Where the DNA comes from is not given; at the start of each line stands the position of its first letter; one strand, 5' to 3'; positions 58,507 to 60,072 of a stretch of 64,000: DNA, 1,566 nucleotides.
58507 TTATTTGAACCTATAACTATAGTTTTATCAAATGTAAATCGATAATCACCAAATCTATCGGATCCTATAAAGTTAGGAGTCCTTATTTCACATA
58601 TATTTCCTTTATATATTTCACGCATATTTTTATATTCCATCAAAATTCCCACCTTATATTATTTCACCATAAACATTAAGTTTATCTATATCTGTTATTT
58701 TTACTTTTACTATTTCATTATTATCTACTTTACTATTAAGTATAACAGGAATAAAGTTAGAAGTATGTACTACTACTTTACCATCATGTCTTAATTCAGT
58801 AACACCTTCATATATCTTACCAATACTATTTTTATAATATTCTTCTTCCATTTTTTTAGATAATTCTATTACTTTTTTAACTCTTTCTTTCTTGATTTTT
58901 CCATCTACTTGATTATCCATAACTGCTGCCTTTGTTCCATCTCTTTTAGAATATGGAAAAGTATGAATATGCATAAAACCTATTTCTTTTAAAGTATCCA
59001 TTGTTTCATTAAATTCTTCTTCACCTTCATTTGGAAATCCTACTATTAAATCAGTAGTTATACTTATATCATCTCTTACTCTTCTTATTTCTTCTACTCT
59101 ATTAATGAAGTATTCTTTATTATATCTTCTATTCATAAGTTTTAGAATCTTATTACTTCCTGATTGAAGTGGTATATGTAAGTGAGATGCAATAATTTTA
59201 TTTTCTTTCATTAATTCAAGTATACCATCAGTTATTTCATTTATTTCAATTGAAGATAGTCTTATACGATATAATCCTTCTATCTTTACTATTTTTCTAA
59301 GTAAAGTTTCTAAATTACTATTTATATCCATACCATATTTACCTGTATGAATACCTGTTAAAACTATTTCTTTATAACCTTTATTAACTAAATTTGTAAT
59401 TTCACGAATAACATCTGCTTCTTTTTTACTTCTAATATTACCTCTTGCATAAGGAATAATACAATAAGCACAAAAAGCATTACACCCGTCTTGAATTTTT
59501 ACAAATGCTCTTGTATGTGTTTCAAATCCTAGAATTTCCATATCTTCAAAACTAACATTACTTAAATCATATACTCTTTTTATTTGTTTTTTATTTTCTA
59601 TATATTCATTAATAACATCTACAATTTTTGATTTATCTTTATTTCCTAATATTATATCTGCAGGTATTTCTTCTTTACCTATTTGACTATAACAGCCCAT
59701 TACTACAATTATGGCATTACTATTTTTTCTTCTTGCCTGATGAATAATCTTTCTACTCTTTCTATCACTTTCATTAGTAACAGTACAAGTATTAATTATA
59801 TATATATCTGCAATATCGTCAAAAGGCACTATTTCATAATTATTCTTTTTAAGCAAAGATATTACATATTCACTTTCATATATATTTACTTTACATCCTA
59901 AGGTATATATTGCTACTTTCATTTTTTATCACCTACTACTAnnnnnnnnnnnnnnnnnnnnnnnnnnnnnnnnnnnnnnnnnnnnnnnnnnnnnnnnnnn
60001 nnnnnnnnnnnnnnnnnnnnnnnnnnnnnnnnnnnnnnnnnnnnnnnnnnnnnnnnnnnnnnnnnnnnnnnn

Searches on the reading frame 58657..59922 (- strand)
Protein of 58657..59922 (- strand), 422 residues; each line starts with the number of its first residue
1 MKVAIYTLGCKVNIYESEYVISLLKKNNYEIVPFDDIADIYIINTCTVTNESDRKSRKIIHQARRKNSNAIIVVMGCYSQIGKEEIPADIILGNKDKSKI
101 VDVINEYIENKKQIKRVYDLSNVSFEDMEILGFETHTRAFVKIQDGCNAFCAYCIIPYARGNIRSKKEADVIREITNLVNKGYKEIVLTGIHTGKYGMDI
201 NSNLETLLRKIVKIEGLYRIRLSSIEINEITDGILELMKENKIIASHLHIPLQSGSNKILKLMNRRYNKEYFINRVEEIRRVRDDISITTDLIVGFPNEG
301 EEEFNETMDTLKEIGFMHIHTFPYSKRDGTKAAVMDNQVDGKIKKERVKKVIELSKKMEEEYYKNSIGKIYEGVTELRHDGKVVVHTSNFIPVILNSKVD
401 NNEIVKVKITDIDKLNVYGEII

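Call 57: search_protein_families(library=pfam, proteins=[window:58657-59922:-], max_evalue=1e-8)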
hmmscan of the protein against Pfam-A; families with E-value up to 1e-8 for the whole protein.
window:58657-59922:- (422 aa): 2 families
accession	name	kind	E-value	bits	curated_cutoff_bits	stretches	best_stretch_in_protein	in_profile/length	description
PF00919.26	UPF0004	-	1.6e-26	92.6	27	1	2-87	1-87/98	Uncharacterized protein family UPF0004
PF04055.27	Radical_SAM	-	4.9e-25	89.1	29.5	1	142-310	2-165/166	Radical SAM superfamily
